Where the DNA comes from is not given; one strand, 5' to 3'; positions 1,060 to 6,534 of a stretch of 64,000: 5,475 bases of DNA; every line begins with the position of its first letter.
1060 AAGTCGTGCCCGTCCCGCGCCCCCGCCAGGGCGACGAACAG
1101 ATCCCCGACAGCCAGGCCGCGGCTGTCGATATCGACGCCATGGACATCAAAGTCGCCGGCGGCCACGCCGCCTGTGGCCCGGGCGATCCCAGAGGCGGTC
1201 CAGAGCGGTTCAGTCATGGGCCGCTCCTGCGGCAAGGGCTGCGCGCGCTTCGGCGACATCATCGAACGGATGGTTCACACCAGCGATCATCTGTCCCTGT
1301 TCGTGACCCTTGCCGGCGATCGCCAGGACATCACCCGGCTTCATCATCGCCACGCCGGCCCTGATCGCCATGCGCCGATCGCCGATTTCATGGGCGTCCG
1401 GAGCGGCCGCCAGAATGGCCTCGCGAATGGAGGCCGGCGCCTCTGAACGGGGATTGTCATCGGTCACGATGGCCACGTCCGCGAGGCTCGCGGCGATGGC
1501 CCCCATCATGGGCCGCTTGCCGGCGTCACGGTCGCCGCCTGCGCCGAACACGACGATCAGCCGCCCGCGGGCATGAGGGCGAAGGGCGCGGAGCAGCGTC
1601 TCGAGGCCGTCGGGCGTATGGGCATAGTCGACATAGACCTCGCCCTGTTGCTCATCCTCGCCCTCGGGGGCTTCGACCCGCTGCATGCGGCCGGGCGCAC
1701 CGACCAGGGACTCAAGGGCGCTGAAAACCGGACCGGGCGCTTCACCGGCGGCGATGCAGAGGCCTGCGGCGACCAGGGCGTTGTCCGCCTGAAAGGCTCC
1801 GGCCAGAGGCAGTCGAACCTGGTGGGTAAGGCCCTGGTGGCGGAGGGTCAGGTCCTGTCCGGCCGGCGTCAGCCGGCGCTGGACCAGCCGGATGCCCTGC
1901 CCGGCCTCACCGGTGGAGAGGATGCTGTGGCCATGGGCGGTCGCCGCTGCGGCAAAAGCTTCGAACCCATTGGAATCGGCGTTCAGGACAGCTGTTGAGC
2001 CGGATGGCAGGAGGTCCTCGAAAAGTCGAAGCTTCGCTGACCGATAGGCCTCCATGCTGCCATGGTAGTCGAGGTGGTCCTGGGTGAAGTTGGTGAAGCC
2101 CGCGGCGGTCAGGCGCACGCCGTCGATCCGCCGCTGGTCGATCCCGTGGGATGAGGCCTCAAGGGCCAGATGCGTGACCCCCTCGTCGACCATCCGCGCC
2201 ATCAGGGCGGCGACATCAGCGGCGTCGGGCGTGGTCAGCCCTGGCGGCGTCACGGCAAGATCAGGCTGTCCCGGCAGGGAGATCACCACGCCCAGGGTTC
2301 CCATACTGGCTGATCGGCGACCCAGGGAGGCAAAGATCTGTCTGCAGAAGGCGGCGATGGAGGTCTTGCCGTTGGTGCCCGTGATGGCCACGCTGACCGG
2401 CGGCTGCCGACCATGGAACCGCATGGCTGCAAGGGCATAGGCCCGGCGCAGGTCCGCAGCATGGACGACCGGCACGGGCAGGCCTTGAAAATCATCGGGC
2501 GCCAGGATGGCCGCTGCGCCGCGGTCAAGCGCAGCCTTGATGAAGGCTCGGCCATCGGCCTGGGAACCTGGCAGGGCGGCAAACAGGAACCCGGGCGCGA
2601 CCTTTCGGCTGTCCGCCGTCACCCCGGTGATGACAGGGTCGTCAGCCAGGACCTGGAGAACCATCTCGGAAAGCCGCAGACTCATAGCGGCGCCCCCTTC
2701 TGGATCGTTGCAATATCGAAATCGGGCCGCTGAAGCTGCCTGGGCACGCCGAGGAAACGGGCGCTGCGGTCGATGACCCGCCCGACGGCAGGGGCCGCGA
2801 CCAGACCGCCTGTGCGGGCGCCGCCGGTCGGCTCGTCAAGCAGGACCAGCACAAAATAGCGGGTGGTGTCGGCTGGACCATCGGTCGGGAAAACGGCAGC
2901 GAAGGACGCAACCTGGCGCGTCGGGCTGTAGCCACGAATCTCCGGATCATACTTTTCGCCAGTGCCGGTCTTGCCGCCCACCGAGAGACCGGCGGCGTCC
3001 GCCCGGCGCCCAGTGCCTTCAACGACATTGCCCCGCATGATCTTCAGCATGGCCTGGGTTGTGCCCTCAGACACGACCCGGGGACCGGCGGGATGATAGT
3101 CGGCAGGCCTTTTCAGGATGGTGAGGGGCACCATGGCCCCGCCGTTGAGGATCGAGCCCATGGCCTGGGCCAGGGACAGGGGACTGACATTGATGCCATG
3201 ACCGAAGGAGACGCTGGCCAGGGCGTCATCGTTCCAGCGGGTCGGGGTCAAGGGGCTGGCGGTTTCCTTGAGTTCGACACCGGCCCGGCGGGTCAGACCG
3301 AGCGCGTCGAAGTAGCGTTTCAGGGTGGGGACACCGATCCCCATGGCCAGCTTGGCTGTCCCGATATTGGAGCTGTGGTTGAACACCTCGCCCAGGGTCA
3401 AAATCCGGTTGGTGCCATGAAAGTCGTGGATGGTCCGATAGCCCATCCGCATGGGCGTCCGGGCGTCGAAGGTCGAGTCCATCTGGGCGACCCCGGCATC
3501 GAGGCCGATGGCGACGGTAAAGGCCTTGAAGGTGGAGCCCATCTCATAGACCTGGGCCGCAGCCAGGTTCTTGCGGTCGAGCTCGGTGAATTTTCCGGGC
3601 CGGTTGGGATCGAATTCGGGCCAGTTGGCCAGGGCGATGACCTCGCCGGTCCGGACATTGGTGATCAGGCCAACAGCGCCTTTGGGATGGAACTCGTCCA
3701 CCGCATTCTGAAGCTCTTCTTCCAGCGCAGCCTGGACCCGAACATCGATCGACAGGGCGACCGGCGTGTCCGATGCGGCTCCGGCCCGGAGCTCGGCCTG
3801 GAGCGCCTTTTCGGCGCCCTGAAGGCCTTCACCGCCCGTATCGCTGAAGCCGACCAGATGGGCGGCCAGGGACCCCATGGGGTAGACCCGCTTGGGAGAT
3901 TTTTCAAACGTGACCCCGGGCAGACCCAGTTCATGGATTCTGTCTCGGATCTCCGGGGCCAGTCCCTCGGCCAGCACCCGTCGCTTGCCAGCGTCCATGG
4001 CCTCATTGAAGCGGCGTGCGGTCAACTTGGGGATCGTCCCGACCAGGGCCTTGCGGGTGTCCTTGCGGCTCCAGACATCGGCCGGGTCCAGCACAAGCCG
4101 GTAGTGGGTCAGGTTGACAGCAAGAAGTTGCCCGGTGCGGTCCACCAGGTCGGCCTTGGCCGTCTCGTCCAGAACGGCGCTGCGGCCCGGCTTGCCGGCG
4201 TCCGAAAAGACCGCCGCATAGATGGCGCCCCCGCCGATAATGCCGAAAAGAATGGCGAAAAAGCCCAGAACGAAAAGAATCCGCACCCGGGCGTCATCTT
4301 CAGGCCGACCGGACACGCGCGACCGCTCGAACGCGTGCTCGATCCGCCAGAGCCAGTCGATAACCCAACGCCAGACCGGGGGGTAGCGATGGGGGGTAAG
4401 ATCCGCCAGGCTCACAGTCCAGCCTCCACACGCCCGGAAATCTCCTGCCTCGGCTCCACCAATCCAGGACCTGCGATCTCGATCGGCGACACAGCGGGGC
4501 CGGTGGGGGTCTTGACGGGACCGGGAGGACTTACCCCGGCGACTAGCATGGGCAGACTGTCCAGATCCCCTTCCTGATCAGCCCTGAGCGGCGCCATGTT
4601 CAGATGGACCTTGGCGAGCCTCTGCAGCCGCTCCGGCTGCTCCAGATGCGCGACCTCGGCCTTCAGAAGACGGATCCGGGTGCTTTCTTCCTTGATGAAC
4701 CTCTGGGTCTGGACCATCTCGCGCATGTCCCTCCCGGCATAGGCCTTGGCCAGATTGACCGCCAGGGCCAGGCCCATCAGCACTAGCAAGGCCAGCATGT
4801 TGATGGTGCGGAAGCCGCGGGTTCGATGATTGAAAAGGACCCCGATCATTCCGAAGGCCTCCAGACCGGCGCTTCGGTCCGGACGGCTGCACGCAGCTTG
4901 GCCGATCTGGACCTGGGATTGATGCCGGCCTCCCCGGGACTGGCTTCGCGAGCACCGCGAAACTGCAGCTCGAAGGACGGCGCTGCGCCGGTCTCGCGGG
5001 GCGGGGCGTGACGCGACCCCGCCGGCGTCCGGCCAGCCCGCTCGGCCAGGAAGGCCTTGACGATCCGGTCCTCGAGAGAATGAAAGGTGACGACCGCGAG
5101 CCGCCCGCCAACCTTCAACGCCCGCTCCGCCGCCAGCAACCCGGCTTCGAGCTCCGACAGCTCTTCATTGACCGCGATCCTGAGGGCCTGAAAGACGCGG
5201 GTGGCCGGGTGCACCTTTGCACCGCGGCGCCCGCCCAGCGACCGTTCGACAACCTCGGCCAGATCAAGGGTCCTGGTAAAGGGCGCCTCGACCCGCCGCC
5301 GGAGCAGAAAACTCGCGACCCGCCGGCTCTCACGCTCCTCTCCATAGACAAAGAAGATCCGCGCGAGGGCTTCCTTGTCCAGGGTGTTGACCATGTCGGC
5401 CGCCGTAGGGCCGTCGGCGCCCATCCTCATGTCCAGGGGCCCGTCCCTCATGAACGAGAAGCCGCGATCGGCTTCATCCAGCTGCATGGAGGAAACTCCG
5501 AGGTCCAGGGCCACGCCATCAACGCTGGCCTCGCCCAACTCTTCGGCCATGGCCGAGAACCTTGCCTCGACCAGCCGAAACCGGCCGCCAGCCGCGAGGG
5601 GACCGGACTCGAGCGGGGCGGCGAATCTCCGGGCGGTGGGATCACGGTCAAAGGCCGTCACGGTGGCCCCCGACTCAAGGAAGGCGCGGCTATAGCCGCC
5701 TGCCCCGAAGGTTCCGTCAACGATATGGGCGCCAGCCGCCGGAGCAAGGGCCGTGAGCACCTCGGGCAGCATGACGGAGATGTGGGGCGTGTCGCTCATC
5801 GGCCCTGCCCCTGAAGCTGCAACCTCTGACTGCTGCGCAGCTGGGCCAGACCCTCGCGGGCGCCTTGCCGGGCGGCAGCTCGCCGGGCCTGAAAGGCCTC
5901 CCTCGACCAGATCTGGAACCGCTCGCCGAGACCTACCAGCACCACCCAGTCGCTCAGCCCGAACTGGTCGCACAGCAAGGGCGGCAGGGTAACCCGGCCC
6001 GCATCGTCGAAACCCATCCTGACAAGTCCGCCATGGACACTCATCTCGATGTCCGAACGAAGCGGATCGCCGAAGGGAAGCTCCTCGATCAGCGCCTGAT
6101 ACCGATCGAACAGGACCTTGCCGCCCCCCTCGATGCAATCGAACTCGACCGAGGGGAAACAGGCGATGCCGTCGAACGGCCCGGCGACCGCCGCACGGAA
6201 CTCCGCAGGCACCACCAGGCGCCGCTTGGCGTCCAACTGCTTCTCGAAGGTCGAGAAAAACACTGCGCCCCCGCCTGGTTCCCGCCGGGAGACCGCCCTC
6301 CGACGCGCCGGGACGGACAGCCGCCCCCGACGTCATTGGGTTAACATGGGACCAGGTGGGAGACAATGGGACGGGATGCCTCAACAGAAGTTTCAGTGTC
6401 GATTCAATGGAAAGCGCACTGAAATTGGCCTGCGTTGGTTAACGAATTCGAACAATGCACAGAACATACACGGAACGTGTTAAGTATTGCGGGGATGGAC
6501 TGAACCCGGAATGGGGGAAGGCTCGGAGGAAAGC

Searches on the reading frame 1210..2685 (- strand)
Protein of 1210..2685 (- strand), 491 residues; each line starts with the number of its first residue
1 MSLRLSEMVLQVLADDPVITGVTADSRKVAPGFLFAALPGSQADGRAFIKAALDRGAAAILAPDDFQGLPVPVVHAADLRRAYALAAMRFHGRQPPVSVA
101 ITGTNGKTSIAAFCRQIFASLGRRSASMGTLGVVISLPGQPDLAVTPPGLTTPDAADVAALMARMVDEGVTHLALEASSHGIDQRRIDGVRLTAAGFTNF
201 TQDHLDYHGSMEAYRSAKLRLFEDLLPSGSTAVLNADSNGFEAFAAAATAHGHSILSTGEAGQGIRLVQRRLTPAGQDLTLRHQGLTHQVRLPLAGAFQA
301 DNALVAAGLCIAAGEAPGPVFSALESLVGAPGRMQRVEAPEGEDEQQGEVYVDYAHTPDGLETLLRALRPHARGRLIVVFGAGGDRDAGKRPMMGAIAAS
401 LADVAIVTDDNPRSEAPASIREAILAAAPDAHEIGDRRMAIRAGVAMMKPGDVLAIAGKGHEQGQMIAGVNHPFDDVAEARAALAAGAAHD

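Call 3: search_protein_families(library=pfam, proteins=[window:1210-2685:-])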
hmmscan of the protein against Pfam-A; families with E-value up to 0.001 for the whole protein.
window:1210-2685:- (491 aa): 3 families
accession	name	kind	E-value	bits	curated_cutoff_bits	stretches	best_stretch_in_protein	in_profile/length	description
PF08245.18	Mur_ligase_M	-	8e-46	157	24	1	101-309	1-199/200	Mur ligase middle domain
PF02875.26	Mur_ligase_C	-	1.6e-31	110.2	28.4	1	332-460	1-127/127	Mur ligase, glutamate ligase domain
PF01225.30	Mur_ligase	-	3.2e-09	37.5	21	1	19-66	2-54/95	Mur ligase family, catalytic domain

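Call 4: search_protein_families(library=ncbifam, proteins=[window:1210-2685:-])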
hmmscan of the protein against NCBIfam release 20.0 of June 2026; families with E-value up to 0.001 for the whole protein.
window:1210-2685:- (491 aa): 25 families
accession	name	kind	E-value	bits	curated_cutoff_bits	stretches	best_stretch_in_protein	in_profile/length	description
NF001124.0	PRK00139.1-2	equivalog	9.7e-180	598.5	476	1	13-486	22-494/500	UDP-N-acetylmuramoyl-L-alanyl-D-glutamate--2,6-diaminopimelate ligase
NF008896.0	PRK11929.1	equivalog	1.2e-145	486.7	1023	1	17-486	27-500/965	bifunctional UDP-N-acetylmuramoyl-L-alanyl-D-glutamate--2,6-diaminopimelate ligase MurE/UDP-N-acetylmuramoyl-tripeptide--D-alanyl-D-alanine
TIGR01085.1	murE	subfamily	1.2e-129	433.2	257.3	1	18-484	3-471/472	UDP-N-acetylmuramyl-tripeptide synthetase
NF001126.0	PRK00139.1-4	equivalog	1.1e-120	403.4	373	1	13-485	17-483/486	UDP-N-acetylmuramoyl-L-alanyl-D-glutamate--2,6-diaminopimelate ligase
NF001123.0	PRK00139.1-1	equivalog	1.4e-105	353.8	586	1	15-483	16-488/493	UDP-N-acetylmuramoyl-L-alanyl-D-glutamate--2,6-diaminopimelate ligase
NF010628.0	PRK14022.1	equivalog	1.9e-74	251.2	536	1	16-475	32-471/483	UDP-N-acetylmuramoyl-L-alanyl-D-glutamate--L-lysine ligase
NF001130.0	PRK00139.2-4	equivalog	1.2e-51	176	715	1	15-477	27-504/516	UDP-N-acetylmuramoyl-L-alanyl-D-glutamate--2,6-diaminopimelate ligase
NF001127.0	PRK00139.2-1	equivalog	1.1e-35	123.3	997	2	313-476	340-503/520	UDP-N-acetylmuramoyl-L-alanyl-D-glutamate--2,6-diaminopimelate ligase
NF001131.0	PRK00139.2-5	equivalog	3.4e-31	108.6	1000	1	25-475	42-473/483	UDP-N-acetylmuramoyl-L-alanyl-D-glutamate--2,6-diaminopimelate ligase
TIGR01143.1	murF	subfamily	5.3e-30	104.7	288.6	2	25-138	2-116/418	UDP-N-acetylmuramoyl-tripeptide--D-alanyl-D-alanine ligase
NF008041.0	PRK10773.1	equivalog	1.1e-26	93.6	551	2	12-131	17-135/453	UDP-N-acetylmuramoyl-tripeptide--D-alanyl-D-alanine ligase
TIGR01087.1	murD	equivalog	1.3e-25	90.4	211.95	2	166-341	147-315/441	UDP-N-acetylmuramoyl-L-alanine--D-glutamate ligase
NF001129.0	PRK00139.2-3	equivalog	3.7e-25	88.4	762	1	15-475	37-505/517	UDP-N-acetylmuramoyl-L-alanyl-D-glutamate--2,6-diaminopimelate ligase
TIGR02068.2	cya_phycin_syn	equivalog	1.1e-20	73.3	850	1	99-457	482-847/862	cyanophycin synthetase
TIGR01082.1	murC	equivalog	1.6e-20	73.6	335.1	1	197-380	173-352/449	UDP-N-acetylmuramate--L-alanine ligase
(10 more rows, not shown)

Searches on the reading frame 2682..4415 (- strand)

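Call 3: search_protein_families(library=pfam, proteins=[window:2682-4415:-])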
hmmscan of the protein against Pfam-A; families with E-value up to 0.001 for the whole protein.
window:2682-4415:- (577 aa): 2 families
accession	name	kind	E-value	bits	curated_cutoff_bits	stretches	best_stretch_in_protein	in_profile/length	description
PF00905.27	Transpeptidase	-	2.1e-53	181.9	22.1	1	250-548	4-298/299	Penicillin binding protein transpeptidase domain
PF03717.20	PBP_dimer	-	6.5e-11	43.4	24.4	1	89-189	8-121/180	Penicillin-binding Protein dimerisation domain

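Call 4: search_protein_families(library=ncbifam, proteins=[window:2682-4415:-])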
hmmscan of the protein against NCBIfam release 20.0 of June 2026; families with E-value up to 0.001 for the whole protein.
window:2682-4415:- (577 aa): 15 families
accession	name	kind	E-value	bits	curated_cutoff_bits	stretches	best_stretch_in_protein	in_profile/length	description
TIGR02214.1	spoVD_pbp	equivalog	3.5e-66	223.9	688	2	219-563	213-566/636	stage V sporulation protein D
NF053573.1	PBP2_PenA_Neis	exception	2e-65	221.5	1105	2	219-557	235-566/572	peptidoglycan D,D-transpeptidase PBP2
NF011685.0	PRK15105.1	subfamily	2.5e-56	191.5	737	2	218-555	231-561/588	peptidoglycan glycosyltransferase FtsI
TIGR03423.1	pbp2_mrdA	equivalog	2.1e-43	148.8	455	2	217-549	227-588/593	penicillin-binding protein 2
NF038271.1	strep_PBP2X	exception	1.3e-24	86.5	1050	1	219-430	259-476/750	penicillin-binding protein PBP2X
TIGR02074.1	PBP_1a_fam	subfamily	4.6e-19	68.6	508.75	1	215-504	222-502/535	PBP1A family penicillin-binding protein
NF051842.1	PBP4_5_Efaec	equivalog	5.1e-15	54.9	700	1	218-487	334-614/668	penicillin-binding protein PBP4(5)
NF051885.1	tranpepglycosPbpC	equivalog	1.8e-10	40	900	1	210-489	285-547/632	multimodular transpeptidase-transglycosylase PbpC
NF033378.1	MECD_PBP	exception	8.6e-10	37.5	1450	1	219-487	327-610/678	PBP2a family beta-lactam-resistant peptidoglycan transpeptidase MecD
NF038276.1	strep_PBP2A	exception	6.1e-08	31.4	1100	1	400-491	485-585/716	penicillin-binding protein PBP2A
NF008061.0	PRK10795.1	equivalog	1.1e-06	27.5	962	0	219-394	251-435/634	peptidoglycan DD-transpeptidase MrdA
NF038278.1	strep_PBP2B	exception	1.2e-05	24.1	975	0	340-429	433-540/678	penicillin-binding protein PBP2B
NF000406.1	MECB_PBP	exception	0.00013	20.5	1450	1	219-487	324-607/674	PBP2a family beta-lactam-resistant peptidoglycan transpeptidase MecB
TIGR02071.1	PBP_1b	equivalog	0.00015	20.1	717.75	1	340-487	496-635/729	penicillin-binding protein 1B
NF038272.1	strep_PBP1A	exception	0.00027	19.4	1075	1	438-502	511-575/658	penicillin-binding protein PBP1A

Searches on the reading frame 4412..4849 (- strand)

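Call 3: search_protein_families(library=pfam, proteins=[window:4412-4849:-])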
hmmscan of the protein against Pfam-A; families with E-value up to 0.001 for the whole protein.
window:4412-4849:- (145 aa): 0 families

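Call 4: search_protein_families(library=ncbifam, proteins=[window:4412-4849:-])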
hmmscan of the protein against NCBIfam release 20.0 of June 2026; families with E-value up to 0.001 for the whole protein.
window:4412-4849:- (145 aa): 2 families
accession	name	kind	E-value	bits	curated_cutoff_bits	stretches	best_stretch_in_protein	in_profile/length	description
NF049847.1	FtsL_COG5462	equivalog_domain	6.2e-19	67.5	50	1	14-91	1-81/85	cell division protein FtsL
TIGR02209.1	ftsL_broad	equivalog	1.8e-08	34.2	42.45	1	16-92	4-80/85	cell division protein FtsL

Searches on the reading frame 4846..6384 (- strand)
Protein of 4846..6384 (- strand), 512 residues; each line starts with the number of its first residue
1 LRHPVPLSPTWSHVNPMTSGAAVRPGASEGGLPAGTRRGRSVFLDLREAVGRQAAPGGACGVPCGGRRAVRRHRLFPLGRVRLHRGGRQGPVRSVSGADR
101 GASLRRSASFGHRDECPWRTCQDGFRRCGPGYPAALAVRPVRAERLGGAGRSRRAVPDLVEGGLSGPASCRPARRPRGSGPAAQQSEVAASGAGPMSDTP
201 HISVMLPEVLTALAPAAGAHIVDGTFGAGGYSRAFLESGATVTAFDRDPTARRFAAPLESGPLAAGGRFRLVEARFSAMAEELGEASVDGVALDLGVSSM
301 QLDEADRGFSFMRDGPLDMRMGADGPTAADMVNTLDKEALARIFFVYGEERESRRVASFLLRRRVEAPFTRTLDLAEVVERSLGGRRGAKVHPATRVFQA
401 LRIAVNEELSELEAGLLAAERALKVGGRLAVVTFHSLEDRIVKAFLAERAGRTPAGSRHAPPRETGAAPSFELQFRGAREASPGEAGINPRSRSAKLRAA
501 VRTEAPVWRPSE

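Call 3: search_protein_families(library=pfam, proteins=[window:4846-6384:-])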
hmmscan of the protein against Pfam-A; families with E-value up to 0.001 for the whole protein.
window:4846-6384:- (512 aa): 1 family
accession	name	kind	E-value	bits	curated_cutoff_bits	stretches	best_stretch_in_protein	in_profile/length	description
PF01795.25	Methyltransf_5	-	2.6e-84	283.8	27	1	199-500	2-306/309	MraW methylase family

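Call 4: search_protein_families(library=ncbifam, proteins=[window:4846-6384:-])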
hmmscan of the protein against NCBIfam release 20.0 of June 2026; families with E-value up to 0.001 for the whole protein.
window:4846-6384:- (512 aa): 2 families
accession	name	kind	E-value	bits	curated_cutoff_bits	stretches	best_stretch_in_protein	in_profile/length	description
TIGR00006.1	TIGR00006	equivalog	3.2e-77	260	154.3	1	196-500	2-307/310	16S rRNA (cytosine(1402)-N(4))-methyltransferase RsmH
NF043040.1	corrin_prot_MT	hypoth_equivalog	8.9e-05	22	180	1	213-306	37-129/216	corrinoid protein-associated methyltransferase CpaM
